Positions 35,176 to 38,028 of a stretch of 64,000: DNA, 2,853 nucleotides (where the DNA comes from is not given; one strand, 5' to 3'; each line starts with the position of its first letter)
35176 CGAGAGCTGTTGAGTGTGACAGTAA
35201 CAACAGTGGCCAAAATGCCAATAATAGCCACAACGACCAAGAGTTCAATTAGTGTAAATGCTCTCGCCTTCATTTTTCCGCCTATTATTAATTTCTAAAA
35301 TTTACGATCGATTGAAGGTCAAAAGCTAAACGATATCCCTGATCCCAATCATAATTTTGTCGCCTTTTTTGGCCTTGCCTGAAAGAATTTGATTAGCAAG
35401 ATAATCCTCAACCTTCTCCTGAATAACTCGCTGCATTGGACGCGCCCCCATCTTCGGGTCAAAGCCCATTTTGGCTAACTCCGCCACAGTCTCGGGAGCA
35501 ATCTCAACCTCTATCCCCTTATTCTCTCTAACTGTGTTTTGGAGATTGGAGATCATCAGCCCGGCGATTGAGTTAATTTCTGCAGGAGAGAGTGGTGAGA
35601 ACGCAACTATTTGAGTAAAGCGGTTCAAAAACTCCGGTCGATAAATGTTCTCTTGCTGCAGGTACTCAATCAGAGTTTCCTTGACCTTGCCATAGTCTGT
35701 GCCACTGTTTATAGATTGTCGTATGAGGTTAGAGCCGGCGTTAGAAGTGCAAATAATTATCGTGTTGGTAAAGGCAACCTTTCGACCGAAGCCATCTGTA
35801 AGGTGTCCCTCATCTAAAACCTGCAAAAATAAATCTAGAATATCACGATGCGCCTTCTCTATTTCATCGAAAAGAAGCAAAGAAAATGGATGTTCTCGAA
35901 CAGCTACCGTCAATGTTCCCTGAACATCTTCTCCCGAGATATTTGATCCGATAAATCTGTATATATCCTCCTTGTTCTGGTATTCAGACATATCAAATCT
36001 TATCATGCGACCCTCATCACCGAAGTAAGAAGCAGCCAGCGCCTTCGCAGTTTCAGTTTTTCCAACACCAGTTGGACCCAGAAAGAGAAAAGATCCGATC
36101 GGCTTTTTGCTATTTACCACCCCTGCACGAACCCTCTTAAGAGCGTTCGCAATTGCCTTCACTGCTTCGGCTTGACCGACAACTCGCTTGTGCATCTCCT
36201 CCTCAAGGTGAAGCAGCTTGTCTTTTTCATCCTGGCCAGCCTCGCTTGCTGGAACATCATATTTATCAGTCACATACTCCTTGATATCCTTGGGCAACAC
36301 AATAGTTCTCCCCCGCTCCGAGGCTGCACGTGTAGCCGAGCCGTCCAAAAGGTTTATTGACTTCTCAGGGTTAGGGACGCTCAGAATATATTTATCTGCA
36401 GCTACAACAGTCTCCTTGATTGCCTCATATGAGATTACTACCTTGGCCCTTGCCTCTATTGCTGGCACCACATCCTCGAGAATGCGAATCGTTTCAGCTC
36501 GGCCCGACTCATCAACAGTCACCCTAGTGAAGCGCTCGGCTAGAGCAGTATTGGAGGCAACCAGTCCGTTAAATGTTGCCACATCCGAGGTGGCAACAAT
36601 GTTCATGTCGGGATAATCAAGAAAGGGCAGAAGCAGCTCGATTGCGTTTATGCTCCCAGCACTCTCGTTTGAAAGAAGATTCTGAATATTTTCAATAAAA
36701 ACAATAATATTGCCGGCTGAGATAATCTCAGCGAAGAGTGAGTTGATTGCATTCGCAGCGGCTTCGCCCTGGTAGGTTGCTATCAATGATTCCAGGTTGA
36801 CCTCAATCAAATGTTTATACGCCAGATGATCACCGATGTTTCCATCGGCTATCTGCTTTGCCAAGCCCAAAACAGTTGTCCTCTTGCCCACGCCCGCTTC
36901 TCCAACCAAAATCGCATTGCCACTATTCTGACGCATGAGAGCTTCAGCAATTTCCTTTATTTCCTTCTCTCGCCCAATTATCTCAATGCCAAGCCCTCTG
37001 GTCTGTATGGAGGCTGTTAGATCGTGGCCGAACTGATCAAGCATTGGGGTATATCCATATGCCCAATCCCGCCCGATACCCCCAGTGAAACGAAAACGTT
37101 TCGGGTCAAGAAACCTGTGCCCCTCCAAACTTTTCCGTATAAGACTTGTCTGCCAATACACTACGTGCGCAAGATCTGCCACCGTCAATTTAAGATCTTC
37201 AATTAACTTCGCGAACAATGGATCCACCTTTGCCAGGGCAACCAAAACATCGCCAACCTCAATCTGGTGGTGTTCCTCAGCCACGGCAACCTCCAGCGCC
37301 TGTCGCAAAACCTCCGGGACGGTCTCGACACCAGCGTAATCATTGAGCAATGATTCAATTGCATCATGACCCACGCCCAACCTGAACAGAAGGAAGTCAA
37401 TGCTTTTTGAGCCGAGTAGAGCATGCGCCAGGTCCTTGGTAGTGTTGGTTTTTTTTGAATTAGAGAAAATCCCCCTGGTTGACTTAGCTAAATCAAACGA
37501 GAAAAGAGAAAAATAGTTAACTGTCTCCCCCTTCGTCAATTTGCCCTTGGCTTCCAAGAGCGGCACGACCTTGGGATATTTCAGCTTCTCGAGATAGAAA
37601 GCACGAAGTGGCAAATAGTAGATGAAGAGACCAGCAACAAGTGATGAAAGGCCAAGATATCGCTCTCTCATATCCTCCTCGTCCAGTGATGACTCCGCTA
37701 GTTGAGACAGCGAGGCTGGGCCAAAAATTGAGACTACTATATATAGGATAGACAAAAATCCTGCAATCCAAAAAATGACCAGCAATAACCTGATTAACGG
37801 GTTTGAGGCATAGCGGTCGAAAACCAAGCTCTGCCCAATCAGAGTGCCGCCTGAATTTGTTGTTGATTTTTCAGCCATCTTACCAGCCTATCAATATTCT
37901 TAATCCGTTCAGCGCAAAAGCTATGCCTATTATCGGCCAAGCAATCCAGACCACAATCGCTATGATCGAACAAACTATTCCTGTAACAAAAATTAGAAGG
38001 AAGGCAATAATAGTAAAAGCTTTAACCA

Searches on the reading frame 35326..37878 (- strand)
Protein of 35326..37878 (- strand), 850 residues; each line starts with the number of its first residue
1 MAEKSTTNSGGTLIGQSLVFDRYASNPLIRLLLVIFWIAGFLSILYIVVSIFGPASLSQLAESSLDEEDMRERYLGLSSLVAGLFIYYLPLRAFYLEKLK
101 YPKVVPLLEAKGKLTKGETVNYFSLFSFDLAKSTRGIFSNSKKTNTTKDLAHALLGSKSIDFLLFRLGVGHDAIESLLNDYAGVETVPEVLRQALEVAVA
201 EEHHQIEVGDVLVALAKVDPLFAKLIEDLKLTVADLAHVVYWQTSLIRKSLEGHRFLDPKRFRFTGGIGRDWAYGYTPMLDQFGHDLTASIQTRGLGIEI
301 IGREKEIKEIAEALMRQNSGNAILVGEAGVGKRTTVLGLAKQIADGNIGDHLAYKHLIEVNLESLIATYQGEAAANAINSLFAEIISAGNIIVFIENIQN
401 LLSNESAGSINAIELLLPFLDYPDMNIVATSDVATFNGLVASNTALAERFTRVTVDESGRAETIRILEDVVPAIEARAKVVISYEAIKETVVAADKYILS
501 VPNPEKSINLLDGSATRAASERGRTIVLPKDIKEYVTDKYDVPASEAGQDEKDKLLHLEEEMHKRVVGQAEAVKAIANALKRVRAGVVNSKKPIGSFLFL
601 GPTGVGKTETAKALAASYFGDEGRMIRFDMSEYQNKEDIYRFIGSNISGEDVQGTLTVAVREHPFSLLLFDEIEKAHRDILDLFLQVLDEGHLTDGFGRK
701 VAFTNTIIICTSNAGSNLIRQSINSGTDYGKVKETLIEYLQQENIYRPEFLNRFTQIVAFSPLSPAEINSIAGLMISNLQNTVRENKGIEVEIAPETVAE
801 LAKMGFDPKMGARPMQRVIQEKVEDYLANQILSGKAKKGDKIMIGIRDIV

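Call 73: search_protein_families(library=pfam, proteins=[window:35326-37878:-], max_evalue=0.001)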
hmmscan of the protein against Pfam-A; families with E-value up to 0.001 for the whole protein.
window:35326-37878:- (850 aa): 14 families
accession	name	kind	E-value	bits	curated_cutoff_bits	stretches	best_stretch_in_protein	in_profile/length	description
PF07724.20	AAA_2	-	2.2e-48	164.8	27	1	592-756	1-165/166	AAA domain (Cdc48 subfamily)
PF10431.15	ClpB_D2-small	-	1.2e-22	80.1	21.9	1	763-844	1-81/81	C-terminal, D2-small domain, of ClpB protein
PF00004.35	AAA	-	2.4e-18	67.3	21.2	2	598-718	2-114/131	ATPase family associated with various cellular activities (AAA)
PF07728.20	AAA_5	-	6.6e-12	46.1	22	1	597-716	2-125/139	AAA domain (dynein-related subfamily)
PF13191.12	AAA_16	-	1.5e-11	45.5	32.6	1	300-385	2-98/167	AAA ATPase domain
PF13401.12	AAA_22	-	2.7e-08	34.6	27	1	597-689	8-109/130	AAA domain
PF17871.7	AAA_lid_9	-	5.7e-08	33.1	22.8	1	461-538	3-80/104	AAA lid domain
PF20720.3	nSTAND3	-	2.1e-05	24.7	27.2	0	598-628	21-51/155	Novel STAND NTPase 3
PF12775.13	AAA_7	-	2.9e-05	24.1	25.8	0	596-647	35-86/181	P-loop containing dynein motor region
PF13604.12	AAA_30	-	4.5e-05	23.7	27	0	308-481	7-120/191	AAA domain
PF13173.12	AAA_14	-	7.2e-05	23.2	27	0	598-677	6-75/129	AAA domain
PF00158.32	Sigma54_activat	-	0.00023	21.3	20.2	0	591-714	22-143/168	Sigma-54 interaction domain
PF04851.21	ResIII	-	0.0004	20.8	22.5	0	569-620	8-49/164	Type III restriction enzyme, res subunit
PF01695.23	IstB_IS21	-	0.00057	19.9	24.1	0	598-628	96-125/238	IstB-like ATP binding protein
